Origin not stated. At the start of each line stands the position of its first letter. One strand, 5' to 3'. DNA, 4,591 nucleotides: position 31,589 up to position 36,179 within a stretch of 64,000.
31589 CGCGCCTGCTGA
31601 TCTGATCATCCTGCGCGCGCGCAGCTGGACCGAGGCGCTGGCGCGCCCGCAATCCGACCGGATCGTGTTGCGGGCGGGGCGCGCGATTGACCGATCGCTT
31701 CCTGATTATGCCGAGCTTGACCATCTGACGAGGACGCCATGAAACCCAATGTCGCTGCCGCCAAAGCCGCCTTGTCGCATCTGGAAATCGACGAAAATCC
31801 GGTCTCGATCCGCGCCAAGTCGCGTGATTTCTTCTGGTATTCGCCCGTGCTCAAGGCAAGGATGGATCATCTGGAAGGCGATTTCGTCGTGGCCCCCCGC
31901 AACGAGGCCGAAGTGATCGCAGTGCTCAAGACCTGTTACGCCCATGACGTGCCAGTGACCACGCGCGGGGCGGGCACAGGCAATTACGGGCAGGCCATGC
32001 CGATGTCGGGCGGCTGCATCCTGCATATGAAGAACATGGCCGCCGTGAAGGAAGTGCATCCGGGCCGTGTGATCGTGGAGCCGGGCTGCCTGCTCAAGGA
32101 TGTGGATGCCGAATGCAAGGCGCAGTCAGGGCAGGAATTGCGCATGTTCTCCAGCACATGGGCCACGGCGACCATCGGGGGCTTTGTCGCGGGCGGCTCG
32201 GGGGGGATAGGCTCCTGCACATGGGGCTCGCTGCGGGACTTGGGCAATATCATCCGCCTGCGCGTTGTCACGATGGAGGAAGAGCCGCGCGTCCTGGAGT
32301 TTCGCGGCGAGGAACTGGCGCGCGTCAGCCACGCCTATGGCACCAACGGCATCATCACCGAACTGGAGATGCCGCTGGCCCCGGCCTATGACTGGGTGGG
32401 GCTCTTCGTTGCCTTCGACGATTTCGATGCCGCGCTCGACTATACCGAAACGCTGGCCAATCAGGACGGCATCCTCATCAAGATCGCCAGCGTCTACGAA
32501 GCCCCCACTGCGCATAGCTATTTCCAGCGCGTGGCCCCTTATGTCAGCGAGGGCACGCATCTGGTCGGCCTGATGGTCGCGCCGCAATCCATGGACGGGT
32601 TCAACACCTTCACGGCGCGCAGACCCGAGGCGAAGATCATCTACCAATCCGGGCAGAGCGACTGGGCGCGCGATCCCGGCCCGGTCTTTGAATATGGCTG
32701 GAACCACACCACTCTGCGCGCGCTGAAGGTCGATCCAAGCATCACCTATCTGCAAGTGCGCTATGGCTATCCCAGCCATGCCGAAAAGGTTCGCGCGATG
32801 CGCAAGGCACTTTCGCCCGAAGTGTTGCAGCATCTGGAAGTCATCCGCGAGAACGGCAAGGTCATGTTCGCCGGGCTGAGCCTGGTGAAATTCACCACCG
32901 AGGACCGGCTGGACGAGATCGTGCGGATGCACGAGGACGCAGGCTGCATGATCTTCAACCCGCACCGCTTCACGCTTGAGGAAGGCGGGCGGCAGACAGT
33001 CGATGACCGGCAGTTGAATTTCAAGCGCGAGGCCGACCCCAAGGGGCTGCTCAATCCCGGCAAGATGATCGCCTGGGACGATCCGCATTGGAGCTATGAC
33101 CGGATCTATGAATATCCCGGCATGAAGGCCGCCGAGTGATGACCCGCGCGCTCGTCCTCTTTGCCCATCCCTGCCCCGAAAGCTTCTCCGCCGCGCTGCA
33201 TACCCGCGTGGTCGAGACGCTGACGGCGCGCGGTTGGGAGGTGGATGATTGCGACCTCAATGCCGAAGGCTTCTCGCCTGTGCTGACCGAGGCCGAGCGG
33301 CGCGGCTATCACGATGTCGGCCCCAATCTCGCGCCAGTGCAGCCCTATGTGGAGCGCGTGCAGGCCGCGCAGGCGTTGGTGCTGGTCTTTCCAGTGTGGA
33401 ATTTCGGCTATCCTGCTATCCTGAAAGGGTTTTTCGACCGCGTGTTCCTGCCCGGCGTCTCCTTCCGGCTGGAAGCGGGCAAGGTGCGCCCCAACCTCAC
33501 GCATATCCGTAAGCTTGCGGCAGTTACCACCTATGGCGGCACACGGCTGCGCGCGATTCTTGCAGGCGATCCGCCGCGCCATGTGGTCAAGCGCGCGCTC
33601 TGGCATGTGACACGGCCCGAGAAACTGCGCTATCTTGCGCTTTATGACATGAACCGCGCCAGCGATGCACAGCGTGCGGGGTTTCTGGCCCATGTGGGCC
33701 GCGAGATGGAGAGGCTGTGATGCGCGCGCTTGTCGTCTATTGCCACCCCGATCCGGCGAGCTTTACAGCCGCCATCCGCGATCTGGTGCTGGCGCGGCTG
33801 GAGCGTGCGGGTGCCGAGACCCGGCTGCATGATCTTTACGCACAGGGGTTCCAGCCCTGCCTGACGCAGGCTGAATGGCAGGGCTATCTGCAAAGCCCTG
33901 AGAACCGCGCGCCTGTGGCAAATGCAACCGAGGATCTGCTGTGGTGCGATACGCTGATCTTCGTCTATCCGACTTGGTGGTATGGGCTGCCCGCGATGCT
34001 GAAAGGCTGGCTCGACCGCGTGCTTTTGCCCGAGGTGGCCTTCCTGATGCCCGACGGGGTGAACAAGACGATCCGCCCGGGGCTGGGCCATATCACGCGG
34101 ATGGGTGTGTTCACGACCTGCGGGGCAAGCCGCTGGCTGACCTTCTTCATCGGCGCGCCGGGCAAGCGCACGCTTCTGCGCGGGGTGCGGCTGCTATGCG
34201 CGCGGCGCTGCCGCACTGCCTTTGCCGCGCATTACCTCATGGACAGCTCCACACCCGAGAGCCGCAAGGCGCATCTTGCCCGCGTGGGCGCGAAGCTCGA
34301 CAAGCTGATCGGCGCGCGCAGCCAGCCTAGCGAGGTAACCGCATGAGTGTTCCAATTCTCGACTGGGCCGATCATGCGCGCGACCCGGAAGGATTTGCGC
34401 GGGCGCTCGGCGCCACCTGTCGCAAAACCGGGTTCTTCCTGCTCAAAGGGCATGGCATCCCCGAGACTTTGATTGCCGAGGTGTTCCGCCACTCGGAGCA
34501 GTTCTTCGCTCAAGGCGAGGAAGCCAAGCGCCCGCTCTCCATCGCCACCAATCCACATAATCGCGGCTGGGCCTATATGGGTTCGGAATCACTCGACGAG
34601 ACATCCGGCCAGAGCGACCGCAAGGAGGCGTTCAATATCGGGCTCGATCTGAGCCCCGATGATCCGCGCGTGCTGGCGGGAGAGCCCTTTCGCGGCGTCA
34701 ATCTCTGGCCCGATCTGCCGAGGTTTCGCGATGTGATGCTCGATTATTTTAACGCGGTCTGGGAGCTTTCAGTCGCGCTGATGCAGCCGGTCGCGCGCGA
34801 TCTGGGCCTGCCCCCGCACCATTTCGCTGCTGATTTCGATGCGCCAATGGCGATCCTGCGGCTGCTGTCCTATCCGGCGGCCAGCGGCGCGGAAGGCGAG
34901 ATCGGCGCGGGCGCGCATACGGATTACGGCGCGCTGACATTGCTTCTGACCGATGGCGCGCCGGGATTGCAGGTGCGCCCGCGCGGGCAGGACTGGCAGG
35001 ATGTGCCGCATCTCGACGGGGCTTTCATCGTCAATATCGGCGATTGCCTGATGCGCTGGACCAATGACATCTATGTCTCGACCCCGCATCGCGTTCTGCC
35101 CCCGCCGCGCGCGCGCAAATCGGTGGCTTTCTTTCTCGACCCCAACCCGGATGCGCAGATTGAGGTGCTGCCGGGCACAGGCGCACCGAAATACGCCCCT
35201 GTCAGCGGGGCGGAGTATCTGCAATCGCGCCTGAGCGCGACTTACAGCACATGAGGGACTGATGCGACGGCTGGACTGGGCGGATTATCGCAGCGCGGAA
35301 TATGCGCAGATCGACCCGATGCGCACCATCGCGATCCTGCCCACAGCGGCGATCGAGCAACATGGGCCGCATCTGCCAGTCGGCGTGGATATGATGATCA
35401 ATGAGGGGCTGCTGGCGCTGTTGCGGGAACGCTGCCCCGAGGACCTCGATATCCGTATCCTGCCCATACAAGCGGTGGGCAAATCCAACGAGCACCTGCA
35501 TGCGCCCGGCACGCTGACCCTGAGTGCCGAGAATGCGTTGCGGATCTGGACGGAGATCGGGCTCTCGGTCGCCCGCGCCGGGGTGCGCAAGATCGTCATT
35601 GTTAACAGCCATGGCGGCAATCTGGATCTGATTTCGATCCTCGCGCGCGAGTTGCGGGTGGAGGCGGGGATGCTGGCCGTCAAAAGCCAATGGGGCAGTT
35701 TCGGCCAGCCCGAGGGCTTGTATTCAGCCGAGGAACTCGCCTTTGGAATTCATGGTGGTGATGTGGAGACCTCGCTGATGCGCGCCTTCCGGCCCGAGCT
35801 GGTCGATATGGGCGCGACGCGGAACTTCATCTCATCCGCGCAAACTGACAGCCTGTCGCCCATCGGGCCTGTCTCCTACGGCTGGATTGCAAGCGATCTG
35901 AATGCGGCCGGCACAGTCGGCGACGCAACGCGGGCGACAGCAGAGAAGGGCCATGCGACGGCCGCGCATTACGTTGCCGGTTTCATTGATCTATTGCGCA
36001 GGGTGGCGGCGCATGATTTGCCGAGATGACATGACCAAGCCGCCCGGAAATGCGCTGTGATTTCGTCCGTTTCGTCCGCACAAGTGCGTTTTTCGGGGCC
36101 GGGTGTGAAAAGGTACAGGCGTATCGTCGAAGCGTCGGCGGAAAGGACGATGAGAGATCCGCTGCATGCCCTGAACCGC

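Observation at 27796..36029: Nine-gene, translationally coupled uptake and catabolism operon for an unknown N-heterocycle (pteridine candidate)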

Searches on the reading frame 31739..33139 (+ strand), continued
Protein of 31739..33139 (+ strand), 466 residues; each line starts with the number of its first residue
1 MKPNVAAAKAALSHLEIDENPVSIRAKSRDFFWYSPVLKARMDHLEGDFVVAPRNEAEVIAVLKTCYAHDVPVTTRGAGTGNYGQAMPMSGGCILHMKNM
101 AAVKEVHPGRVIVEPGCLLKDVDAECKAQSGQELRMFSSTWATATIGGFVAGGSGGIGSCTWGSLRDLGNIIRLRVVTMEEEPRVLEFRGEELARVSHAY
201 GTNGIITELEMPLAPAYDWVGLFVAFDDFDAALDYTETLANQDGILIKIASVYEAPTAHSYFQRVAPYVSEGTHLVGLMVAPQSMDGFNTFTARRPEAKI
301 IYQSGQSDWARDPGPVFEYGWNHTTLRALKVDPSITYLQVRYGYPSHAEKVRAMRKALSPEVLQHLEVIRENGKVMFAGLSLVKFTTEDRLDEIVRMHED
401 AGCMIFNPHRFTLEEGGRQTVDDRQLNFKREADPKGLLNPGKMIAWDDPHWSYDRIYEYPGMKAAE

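Call 68: get_annotated_region(hit=H67, flank=9000)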
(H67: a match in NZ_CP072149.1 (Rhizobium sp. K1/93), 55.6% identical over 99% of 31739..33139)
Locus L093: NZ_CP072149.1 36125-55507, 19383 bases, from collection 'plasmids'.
description: Rhizobium sp. K1/93 plasmid unnamed1, complete sequence
organism: Rhizobium sp. K1/93 (NCBI taxid 2819997)
taxonomy: Bacteria; Pseudomonadota; Alphaproteobacteria; Hyphomicrobiales; Rhizobiaceae; Rhizobium; Rhizobium sp. K1/93
host: -; source: Himalayan blackberry,cell culture; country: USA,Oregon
typing (MOB-suite, as given by PLSDB): non-mobilizable
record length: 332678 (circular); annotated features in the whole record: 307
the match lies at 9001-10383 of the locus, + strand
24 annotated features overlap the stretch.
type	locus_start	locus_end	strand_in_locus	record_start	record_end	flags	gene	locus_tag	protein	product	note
CDS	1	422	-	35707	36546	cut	-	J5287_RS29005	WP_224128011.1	ABC transporter substrate-binding protein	-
CDS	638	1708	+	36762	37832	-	-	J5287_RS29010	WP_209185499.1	LacI family DNA-binding transcriptional regulator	GO:0006351 - DNA-templated transcription [Evidence IEA]; GO:0045892 - negative regulation of DNA-templated ...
CDS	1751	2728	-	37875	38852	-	-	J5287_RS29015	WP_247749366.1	magnesium transporter CorA family protein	GO:0030001 - metal ion transport [Evidence IEA]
CDS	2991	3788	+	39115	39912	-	-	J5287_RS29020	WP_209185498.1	creatininase family protein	-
CDS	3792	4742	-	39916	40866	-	-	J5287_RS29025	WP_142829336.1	LysR family transcriptional regulator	-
CDS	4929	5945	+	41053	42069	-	-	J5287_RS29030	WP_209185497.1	ABC transporter substrate-binding protein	-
CDS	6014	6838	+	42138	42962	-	-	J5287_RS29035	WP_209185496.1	ABC transporter ATP-binding protein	-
CDS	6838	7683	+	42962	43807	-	-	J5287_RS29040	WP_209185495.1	ABC transporter permease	-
CDS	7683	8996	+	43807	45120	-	-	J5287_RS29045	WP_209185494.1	cytosine deaminase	-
CDS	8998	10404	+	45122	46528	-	-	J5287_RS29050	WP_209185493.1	FAD-binding oxidoreductase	-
CDS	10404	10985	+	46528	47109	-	-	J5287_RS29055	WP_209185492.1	NAD(P)H-dependent oxidoreductase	-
CDS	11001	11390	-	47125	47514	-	-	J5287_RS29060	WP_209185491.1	RidA family protein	-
CDS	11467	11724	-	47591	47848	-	minE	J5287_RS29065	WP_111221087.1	cell division topological specificity factor MinE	GO:0032955 - regulation of division septum assembly [Evidence IEA]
CDS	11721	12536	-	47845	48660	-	minD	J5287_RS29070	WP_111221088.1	septum site-determining protein MinD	GO:0000918 - division septum site selection [Evidence IEA]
CDS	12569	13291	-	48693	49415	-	minC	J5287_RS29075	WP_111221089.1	septum site-determining protein MinC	GO:0000918 - division septum site selection [Evidence IEA]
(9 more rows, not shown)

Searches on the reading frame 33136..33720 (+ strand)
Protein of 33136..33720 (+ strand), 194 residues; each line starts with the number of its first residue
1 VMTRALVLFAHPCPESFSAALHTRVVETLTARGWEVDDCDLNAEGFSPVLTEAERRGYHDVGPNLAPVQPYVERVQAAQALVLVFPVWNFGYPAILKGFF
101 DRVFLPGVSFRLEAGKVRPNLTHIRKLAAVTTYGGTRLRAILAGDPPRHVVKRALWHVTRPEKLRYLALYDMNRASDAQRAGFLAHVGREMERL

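Call 3: search_protein_families(library=pfam, proteins=[window:33136-33720:+])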
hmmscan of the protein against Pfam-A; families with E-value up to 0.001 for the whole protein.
window:33136-33720:+ (194 aa): 2 families
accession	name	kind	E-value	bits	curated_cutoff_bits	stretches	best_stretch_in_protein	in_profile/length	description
PF02525.22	Flavodoxin_2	-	1.4e-28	100.4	27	1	4-180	2-187/198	Flavodoxin-like fold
PF03358.20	FMN_red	-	1.3e-13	51.2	24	1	4-138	2-119/152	NADPH-dependent FMN reductase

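Call 4: search_protein_families(library=ncbifam, proteins=[window:33136-33720:+])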
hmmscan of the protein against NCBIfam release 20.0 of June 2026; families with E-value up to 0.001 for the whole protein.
window:33136-33720:+ (194 aa): 4 families
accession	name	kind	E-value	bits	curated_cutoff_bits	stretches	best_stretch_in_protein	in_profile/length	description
NF007280.0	PRK09739.1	equivalog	1e-20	74.2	162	1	3-110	4-112/199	NAD(P)H oxidoreductase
NF002370.0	PRK01355.1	subfamily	1.6e-06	27.8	143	1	2-107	1-107/199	FMN-dependent NADH-azoreductase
NF002044.1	PRK00871.1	equivalog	1.7e-06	27.6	210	1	73-182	50-156/170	glutathione-regulated potassium-efflux system oxidoreductase KefF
NF010075.0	PRK13556.1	subfamily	1.3e-05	25.2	188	1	68-135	80-146/208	FMN-dependent NADH-azoreductase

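Call 79: search_solved_structures(query=window:33136-33720:+, max_evalue=0.000001)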
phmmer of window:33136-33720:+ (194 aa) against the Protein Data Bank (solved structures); distinct sequences matched with E-value up to 0.000001: 28.
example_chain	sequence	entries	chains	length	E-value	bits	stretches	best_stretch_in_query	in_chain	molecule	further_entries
3lcm_A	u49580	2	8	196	9.6e-17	64.6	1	4-182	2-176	Putative oxidoreductase | NADPH Quinone Oxidoreductase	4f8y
1dxq_A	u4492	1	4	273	1.3e-14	57.7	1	3-138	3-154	QUINONE REDUCTASE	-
1qrd_A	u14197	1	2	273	1.5e-14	57.5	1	3-138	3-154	QUINONE-REDUCTASE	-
1qbg_A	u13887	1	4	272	1.6e-12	50.8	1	3-135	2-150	NAD(P)H DEHYDROGENASE [QUINONE] 1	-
8ok0_A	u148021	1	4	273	1.7e-12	50.8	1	3-135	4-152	NAD(P)H dehydrogenase [quinone] 1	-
6fy4_A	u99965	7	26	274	1.7e-12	50.8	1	3-135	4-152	NAD(P)H dehydrogenase [quinone] 1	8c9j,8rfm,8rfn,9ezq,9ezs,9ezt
9ezs_C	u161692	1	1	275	1.7e-12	50.8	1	3-135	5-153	NAD(P)H dehydrogenase [quinone] 1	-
5ea2_A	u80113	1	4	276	1.7e-12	50.7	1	3-135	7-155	NAD(P)H dehydrogenase [quinone] 1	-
5eai_A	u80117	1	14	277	1.7e-12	50.7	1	3-135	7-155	NAD(P)H dehydrogenase [quinone] 1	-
9ezr_A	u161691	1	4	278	1.7e-12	50.7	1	3-135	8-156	NAD(P)H dehydrogenase [quinone] 1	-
9ezt_C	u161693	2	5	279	1.8e-12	50.7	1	3-135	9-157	NAD(P)H dehydrogenase [quinone] 1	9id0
1d4a_A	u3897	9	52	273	1.8e-12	50.7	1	3-135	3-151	QUINONE REDUCTASE | NAD(P)H DEHYDROGENASE [QUINONE] 1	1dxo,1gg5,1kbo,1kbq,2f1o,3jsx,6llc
5fuq_A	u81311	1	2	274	1.9e-12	50.6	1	3-135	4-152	NAD(P)H DEHYDROGENASE [QUINONE] 1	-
1h66_A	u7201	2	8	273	1.9e-12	50.6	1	4-135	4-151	NAD(P)H DEHYDROGENASE [QUINONE] 1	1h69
4cet_A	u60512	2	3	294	2.1e-12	50.5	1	3-135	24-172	NAD(P)H DEHYDROGENASE [QUINONE] 1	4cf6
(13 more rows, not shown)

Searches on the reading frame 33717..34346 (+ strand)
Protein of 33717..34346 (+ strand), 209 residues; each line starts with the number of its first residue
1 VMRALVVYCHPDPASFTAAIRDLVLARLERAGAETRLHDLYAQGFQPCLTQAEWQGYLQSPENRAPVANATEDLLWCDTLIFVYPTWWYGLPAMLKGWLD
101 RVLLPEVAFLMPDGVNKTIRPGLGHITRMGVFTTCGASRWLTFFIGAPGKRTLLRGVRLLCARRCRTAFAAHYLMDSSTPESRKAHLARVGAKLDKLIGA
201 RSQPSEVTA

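Call 3: search_protein_families(library=pfam, proteins=[window:33717-34346:+])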
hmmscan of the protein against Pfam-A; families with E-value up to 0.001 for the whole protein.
window:33717-34346:+ (209 aa): 2 families
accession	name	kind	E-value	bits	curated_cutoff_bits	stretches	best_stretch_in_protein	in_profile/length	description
PF02525.22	Flavodoxin_2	-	2e-30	106.4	27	1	2-139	1-138/198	Flavodoxin-like fold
PF03358.20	FMN_red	-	3.9e-12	46.4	24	1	2-102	1-96/152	NADPH-dependent FMN reductase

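Call 4: search_protein_families(library=ncbifam, proteins=[window:33717-34346:+])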
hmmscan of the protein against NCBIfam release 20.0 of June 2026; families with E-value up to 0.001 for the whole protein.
window:33717-34346:+ (209 aa): 3 families
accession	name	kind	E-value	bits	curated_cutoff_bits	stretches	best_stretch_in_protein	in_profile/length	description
NF007280.0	PRK09739.1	equivalog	3.1e-22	79.2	162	1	1-103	3-106/199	NAD(P)H oxidoreductase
NF002044.1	PRK00871.1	equivalog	2.1e-09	37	210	1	61-109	39-87/170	glutathione-regulated potassium-efflux system oxidoreductase KefF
NF003430.0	PRK04930.1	equivalog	4e-08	32.9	240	1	71-108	56-93/184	glutathione-regulated potassium-efflux system ancillary protein KefG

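Call 80: search_solved_structures(query=window:33717-34346:+, max_evalue=0.000001)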
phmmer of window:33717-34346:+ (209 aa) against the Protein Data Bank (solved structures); distinct sequences matched with E-value up to 0.000001: 28.
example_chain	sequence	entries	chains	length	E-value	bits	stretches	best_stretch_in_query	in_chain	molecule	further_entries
4gi5_A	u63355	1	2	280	6.7e-19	71.6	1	2-104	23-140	quinone reductase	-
3tzb_A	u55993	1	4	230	6.5e-18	68.4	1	3-122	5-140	Ribosyldihydronicotinamide dehydrogenase [quinone]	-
3te7_A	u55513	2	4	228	6.7e-18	68.3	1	3-122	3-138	Ribosyldihydronicotinamide dehydrogenase [quinone]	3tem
1zx1_A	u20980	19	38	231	6.8e-18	68.3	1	3-122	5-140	NRH dehydrogenase [quinone] 2 | Ribosyldihydronicotinamide dehydrogenase [quinone]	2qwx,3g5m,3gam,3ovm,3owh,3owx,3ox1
1qr2_A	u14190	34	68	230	6.8e-18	68.3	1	3-122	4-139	PROTEIN (QUINONE REDUCTASE TYPE 2) | NRH dehydrogenase [quinone] 2 | Ribosyldihydronicotinamide dehydrogenase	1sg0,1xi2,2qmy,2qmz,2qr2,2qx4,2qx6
3fw1_A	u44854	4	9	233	7e-18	68.3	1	3-121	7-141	Ribosyldihydronicotinamide dehydrogenase [quinone]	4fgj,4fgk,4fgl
3o73_A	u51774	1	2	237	7.4e-18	68.2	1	3-122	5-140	Ribosyldihydronicotinamide dehydrogenase [quinone]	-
2bzs_A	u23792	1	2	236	7.5e-18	68.2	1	3-121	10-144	NRH DEHYDROGENASE [QUINONE] 2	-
7o4d_A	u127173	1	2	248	8.9e-18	67.9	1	3-122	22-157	Ribosyldihydronicotinamide dehydrogenase [quinone]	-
3lcm_A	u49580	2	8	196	1e-17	67.8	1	2-110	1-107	Putative oxidoreductase | NADPH Quinone Oxidoreductase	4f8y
5lbt_A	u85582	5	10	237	5.2e-17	65.4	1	3-122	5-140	Ribosyldihydronicotinamide dehydrogenase [quinone]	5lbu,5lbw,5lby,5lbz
1qbg_A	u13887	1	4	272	5.6e-15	58.8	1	2-110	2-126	NAD(P)H DEHYDROGENASE [QUINONE] 1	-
5fuq_A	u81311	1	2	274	7e-15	58.5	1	3-110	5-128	NAD(P)H DEHYDROGENASE [QUINONE] 1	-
8ok0_A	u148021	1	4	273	7.2e-15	58.4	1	3-110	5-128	NAD(P)H dehydrogenase [quinone] 1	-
6fy4_A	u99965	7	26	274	7.3e-15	58.4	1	3-110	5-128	NAD(P)H dehydrogenase [quinone] 1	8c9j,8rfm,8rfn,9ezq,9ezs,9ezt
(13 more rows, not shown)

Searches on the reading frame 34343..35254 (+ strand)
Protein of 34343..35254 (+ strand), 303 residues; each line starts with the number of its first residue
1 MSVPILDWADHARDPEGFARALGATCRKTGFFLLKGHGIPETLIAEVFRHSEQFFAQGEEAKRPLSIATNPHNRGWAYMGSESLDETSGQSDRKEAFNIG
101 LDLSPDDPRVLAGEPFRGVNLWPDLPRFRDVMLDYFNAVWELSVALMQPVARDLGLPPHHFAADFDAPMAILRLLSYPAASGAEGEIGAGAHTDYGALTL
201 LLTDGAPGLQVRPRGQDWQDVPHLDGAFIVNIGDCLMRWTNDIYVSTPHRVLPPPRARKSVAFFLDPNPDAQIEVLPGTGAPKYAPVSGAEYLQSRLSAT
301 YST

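Call 3: search_protein_families(library=pfam, proteins=[window:34343-35254:+])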
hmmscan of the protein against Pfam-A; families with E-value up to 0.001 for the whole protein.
window:34343-35254:+ (303 aa): 2 families
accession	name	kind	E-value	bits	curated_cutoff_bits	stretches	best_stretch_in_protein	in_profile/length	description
PF14226.12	DIOX_N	-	1.9e-26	93.4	27.3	1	3-124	1-116/117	non-haem dioxygenase in morphine synthesis N-terminal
PF03171.26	2OG-FeII_Oxy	-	5.3e-23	81.7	23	1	171-267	4-101/101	2OG-Fe(II) oxygenase superfamily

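Call 4: search_protein_families(library=ncbifam, proteins=[window:34343-35254:+])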
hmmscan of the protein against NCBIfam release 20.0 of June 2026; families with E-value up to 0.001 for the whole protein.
window:34343-35254:+ (303 aa): 0 families

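Call 10: search_solved_structures(query=window:34343-35254:+, max_evalue=0.00001)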
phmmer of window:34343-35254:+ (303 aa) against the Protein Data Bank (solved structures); distinct sequences matched with E-value up to 0.00001: 68 (the best 60 are shown).
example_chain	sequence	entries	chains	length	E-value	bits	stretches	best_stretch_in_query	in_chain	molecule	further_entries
9ovh_A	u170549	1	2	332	1.8e-57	198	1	17-279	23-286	2-oxoglutarate-dependent ethylene/succinate-forming enzyme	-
6jyv_A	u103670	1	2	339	6.4e-50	173.2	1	2-282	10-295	Probable iron/ascorbate oxidoreductase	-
5c3p_A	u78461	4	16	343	1.6e-38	135.8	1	19-301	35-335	Thymine dioxygenase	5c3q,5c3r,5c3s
6xjj_A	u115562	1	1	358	1.9e-33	119.1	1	4-300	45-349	2-oxoglutarate-dependent dioxygenase tropC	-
9l50_A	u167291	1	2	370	4.2e-32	114.7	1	12-283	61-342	ring expansion oxygenase SpoC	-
9l51_A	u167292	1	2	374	4.2e-32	114.7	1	12-283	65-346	ring expansion oxygenase SpoC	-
9ig3_A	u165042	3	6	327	6.7e-32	114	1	22-270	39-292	2-oxoglutarate-dependent dioxygenase traH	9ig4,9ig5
5c3o_A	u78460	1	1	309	1.2e-31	113.1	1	19-269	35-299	Thymine dioxygenase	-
9l52_A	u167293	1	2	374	2.6e-31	112.1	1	12-283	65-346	ring expansion oxygenase SpoC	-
3oox_A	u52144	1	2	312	1.3e-27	100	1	7-297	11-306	putative 2OG-Fe(II) oxygenase family protein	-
9vgi_A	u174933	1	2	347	1e-23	87.1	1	21-295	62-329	O-demethylase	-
8cve_A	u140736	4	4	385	5.4e-23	84.8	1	17-297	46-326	Hyoscyamine 6-beta-hydroxylase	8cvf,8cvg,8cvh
6lsv_A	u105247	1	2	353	1.1e-22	83.7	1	20-288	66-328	Probable 2-oxoglutarate-dependent dioxygenase At5g05600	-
4xae_A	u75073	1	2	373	1.9e-22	82.9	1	120-283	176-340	Feruloyl CoA ortho-hydroxylase 1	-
8cv8_A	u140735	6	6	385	3.7e-22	82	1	17-297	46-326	Hyoscyamine 6-beta-hydroxylase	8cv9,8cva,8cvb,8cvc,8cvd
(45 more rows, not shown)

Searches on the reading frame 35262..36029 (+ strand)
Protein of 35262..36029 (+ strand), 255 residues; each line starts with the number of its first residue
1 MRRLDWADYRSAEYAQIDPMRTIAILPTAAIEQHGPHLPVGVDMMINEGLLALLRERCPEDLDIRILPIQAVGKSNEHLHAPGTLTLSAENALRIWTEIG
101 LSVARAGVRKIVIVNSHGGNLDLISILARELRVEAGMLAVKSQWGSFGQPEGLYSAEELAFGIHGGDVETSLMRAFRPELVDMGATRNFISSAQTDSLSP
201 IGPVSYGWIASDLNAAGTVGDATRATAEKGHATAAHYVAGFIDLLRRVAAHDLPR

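Call 3: search_protein_families(library=pfam, proteins=[window:35262-36029:+])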
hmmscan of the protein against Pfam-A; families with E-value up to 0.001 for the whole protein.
window:35262-36029:+ (255 aa): 1 family
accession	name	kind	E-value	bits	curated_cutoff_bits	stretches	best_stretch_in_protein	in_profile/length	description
PF02633.19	Creatininase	-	1.7e-65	221.2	31.3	1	8-245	2-238/238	Creatinine amidohydrolase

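Call 4: search_protein_families(library=ncbifam, proteins=[window:35262-36029:+])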
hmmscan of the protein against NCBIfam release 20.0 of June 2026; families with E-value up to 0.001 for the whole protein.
window:35262-36029:+ (255 aa): 4 families
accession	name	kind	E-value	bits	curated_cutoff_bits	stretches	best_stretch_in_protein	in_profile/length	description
TIGR03964.1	mycofact_creat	equivalog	2.9e-26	92.5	172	1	14-250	6-222/228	mycofactocin biosynthesis peptidyl-dipeptidase MftE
TIGR04448.1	creatininase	equivalog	1.2e-21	77.5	235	1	13-245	6-242/246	creatininase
NF041098.2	diketo_inos_hlase_IolN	equivalog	1.8e-08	33.8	245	1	23-229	26-246/307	3-dehydro-scyllo-inosose hydrolase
NF033501.0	ArfB_arch_rifla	equivalog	0.00033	20.5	180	0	103-128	92-117/219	2-amino-5-formylamino-6-ribosylaminopyrimidin-4(3H)-one 5'-monophosphate deformylase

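Call 9: search_solved_structures(query=window:35262-36029:+, max_evalue=0.001)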
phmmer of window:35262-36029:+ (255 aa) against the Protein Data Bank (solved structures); distinct sequences matched with E-value up to 0.001: 8.
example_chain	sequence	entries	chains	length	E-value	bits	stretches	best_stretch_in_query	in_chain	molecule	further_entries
3a6e_A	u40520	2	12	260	2.1e-15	60.2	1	4-247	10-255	Creatinine amidohydrolase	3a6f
1q3k_A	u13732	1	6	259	9.4e-15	58.1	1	4-244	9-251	creatininase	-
3a6j_A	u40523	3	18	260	9.9e-15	58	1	4-247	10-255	Creatinine amidohydrolase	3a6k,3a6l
1j2t_A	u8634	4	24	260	9.9e-15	58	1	4-247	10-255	creatinine amidohydrolase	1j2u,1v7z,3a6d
3a6g_A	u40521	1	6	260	1.6e-13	54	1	4-247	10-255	Creatinine amidohydrolase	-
3a6h_A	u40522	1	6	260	1.8e-13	53.9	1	4-247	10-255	Creatinine amidohydrolase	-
3lub_A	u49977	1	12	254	1.2e-12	51.2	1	22-253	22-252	Putative creatinine amidohydrolase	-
3no4_A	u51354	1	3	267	7.3e-07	32.3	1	24-126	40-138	creatinine amidohydrolase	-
